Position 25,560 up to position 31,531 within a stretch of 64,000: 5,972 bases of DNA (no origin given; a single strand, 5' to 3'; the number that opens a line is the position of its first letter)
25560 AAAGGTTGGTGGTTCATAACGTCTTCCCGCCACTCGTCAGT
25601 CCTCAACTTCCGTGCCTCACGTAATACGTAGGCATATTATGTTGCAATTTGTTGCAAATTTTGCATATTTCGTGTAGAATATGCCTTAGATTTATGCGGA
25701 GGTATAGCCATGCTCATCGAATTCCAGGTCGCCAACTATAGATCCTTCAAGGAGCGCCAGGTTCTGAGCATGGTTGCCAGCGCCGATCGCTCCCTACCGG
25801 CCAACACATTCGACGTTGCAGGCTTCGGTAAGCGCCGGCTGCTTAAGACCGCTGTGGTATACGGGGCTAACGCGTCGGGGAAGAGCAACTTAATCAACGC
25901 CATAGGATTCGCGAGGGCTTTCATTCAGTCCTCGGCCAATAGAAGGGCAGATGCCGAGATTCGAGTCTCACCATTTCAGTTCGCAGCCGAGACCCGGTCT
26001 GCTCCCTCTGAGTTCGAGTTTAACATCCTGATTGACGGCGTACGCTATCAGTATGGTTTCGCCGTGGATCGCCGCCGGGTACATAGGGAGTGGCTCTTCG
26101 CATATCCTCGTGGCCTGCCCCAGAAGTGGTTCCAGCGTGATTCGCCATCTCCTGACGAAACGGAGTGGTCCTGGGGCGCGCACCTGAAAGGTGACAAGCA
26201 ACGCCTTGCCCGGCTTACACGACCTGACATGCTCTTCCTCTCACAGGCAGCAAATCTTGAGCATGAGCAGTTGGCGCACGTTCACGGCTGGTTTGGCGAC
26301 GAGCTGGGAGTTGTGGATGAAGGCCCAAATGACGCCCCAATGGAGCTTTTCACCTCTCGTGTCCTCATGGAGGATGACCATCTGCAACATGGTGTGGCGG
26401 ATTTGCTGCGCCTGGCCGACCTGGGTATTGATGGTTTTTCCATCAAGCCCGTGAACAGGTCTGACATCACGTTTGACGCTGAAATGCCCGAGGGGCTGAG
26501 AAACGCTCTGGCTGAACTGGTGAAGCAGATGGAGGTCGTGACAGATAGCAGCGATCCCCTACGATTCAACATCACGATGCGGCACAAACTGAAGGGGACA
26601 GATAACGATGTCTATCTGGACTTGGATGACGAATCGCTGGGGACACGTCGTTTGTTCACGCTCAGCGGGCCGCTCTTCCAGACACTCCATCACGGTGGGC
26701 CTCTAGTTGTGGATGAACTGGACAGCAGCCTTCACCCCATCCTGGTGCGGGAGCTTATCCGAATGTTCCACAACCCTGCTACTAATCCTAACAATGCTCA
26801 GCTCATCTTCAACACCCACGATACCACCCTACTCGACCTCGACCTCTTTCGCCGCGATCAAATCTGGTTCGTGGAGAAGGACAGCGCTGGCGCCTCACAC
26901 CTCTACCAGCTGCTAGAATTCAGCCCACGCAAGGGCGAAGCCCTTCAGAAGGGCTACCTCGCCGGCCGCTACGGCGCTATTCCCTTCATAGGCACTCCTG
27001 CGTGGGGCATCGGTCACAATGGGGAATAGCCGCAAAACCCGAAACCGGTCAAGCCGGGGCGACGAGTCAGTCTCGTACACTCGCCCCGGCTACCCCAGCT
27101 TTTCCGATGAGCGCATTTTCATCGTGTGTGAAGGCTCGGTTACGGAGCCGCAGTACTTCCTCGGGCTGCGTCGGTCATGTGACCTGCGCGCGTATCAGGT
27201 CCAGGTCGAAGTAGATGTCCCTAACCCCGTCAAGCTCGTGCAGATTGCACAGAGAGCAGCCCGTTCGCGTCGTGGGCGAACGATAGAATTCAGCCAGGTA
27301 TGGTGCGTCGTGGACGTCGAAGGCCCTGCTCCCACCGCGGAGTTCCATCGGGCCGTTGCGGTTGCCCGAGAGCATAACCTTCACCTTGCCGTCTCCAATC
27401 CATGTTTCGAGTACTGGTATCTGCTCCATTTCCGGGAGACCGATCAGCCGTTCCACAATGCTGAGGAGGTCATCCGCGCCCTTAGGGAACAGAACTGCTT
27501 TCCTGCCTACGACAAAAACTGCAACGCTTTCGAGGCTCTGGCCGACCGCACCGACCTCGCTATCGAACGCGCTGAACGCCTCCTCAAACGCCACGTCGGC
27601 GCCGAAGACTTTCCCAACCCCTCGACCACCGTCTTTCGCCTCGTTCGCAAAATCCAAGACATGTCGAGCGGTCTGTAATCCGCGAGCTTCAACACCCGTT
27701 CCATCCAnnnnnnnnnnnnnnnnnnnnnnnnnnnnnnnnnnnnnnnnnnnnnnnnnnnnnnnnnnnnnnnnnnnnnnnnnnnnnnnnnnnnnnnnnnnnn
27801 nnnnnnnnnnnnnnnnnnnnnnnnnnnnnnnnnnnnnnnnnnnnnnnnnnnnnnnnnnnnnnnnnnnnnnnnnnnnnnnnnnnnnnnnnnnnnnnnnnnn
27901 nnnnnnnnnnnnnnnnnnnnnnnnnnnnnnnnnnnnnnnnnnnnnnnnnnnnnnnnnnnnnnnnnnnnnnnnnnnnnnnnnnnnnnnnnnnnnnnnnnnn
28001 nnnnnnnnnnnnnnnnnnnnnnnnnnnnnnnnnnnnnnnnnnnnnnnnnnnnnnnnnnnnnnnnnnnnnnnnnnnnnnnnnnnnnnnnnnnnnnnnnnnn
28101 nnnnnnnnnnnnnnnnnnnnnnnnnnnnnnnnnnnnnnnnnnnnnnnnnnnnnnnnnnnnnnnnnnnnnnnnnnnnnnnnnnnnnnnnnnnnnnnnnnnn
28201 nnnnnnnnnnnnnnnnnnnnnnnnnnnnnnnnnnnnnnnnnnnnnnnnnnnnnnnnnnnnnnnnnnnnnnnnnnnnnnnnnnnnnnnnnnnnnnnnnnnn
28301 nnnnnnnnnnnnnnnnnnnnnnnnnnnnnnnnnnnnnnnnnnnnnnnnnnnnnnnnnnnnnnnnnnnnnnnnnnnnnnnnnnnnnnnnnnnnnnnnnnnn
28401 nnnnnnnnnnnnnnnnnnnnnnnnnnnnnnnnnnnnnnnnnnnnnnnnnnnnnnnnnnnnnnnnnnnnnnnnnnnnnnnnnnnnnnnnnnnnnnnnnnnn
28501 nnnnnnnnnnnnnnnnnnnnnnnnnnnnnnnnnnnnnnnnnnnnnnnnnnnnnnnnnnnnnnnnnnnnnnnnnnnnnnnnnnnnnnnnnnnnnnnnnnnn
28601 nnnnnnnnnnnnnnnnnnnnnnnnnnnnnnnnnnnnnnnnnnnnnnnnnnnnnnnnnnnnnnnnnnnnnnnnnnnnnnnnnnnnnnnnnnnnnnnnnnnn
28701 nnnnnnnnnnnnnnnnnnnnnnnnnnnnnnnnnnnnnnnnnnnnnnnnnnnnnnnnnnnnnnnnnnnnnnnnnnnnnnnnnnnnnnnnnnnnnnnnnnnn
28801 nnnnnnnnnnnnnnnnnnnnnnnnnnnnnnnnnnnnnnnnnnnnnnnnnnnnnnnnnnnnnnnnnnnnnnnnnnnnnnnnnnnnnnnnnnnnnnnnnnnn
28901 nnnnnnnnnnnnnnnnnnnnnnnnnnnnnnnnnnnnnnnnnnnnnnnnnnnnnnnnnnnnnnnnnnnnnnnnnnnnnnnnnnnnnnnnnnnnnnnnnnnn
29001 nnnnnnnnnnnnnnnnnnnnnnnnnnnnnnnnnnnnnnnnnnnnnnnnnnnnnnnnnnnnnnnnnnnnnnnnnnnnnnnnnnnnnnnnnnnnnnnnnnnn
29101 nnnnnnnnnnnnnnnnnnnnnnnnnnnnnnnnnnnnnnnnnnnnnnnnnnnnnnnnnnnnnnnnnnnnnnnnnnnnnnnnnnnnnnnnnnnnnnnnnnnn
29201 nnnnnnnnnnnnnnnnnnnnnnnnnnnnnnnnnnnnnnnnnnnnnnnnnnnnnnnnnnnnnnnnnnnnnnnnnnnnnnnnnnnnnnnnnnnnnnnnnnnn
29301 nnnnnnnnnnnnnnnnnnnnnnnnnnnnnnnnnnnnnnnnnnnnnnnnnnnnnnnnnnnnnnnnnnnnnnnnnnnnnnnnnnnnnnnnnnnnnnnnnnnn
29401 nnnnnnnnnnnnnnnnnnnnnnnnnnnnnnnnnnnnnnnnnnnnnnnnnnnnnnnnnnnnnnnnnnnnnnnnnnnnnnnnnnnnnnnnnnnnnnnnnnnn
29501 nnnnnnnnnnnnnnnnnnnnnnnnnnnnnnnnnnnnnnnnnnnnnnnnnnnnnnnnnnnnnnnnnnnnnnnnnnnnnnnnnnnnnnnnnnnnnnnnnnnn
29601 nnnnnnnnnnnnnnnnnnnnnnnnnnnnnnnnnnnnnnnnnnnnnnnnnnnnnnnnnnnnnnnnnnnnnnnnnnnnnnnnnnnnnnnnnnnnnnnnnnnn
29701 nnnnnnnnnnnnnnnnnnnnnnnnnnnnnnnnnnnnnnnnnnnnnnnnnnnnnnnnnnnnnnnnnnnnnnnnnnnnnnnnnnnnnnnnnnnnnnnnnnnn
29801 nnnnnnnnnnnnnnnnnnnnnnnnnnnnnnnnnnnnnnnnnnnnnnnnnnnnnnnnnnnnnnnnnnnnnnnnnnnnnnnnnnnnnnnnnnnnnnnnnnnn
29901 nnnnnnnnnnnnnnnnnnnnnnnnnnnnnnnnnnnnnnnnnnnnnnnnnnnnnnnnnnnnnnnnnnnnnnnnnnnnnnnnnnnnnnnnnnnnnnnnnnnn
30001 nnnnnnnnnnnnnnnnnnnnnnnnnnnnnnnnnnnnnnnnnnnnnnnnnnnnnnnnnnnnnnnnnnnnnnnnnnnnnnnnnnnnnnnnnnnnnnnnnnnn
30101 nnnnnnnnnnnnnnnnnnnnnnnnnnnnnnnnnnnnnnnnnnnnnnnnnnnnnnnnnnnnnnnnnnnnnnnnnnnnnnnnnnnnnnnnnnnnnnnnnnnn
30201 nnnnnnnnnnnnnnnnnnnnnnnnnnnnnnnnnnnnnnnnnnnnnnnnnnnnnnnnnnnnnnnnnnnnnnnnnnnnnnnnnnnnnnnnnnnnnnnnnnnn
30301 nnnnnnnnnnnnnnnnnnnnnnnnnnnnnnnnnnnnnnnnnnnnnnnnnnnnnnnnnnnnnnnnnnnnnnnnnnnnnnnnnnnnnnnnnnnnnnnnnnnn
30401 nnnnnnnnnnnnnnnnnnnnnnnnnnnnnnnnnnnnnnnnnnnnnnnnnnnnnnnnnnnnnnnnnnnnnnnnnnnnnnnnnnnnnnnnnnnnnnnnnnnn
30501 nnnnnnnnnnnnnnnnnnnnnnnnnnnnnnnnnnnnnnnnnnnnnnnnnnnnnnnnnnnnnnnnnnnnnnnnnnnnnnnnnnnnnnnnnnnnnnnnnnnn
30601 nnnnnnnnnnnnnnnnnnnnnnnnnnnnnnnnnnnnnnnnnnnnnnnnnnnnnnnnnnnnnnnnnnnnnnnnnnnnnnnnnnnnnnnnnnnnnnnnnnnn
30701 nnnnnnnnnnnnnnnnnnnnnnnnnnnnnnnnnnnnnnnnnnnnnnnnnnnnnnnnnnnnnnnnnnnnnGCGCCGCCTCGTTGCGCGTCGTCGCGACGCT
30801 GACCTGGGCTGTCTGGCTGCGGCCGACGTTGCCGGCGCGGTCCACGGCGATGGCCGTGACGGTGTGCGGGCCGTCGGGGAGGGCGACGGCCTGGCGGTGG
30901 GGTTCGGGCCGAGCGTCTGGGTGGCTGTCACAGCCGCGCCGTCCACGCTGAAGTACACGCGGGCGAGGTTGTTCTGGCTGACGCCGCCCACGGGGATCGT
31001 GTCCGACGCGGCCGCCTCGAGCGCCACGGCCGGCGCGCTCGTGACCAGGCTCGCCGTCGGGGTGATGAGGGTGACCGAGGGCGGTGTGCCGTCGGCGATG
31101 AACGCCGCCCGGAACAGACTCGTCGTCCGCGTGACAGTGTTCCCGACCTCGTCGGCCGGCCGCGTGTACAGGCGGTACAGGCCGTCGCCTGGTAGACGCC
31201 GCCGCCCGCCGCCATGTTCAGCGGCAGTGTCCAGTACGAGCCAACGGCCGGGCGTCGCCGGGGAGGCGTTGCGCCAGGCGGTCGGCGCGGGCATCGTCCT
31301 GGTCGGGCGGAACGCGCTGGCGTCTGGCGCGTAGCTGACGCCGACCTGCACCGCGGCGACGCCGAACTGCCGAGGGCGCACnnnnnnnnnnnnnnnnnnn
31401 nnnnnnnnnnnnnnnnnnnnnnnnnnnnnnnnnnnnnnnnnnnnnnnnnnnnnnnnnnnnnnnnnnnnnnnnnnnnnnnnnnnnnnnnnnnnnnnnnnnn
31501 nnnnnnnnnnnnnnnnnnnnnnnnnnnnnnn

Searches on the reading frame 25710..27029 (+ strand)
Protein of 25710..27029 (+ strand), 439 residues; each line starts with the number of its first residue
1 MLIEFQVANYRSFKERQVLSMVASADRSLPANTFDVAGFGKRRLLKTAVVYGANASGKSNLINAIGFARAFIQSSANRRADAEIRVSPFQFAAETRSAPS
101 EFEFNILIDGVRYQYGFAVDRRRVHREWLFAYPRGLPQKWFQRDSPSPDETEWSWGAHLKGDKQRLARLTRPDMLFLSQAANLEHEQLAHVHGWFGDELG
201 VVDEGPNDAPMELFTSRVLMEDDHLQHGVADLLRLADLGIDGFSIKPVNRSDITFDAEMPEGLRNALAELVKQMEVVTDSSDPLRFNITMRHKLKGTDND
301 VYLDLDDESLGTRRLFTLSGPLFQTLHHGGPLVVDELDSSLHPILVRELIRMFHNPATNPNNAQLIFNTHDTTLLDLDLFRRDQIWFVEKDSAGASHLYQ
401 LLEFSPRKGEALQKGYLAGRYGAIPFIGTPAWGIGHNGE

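Call 6: search_protein_families(library=pfam, proteins=[window:25710-27029:+])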
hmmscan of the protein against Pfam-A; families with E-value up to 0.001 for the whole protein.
window:25710-27029:+ (439 aa): 3 families
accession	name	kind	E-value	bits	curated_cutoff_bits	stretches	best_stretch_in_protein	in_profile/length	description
PF13304.12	AAA_21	-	3.7e-39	136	27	2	48-155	2-114/304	AAA domain, putative AbiEii toxin, Type IV TA system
PF13175.12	AAA_15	-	2.5e-08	34.4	32.1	1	283-370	283-369/374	AAA ATPase domain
PF02463.25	SMC_N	-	4e-05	23.6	40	0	47-70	26-49/220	RecF/RecN/SMC N terminal domain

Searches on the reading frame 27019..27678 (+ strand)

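Call 6: search_protein_families(library=pfam, proteins=[window:27019-27678:+])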
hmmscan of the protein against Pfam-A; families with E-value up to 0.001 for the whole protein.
window:27019-27678:+ (219 aa): 1 family
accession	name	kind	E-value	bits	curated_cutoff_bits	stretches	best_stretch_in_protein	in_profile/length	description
PF13707.11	RloB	-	5.8e-42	144.5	31.5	1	33-212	1-195/195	RloB-like protein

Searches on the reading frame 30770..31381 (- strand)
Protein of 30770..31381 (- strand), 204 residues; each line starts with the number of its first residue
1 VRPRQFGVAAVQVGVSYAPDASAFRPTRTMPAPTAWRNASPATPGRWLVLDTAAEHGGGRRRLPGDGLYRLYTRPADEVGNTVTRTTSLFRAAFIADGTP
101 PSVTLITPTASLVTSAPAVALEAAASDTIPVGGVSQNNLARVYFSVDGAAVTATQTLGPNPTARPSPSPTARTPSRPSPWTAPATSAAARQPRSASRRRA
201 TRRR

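Call 75: search_protein_families(library=pfam, proteins=[window:30770-31381:-], max_evalue=0.01)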
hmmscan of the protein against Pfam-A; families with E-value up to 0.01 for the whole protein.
window:30770-31381:- (204 aa): 1 family
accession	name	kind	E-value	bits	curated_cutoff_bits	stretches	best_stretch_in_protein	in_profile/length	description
PF17957.7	Big_7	-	0.0013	19.7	24.1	1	101-156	1-48/70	Bacterial Ig domain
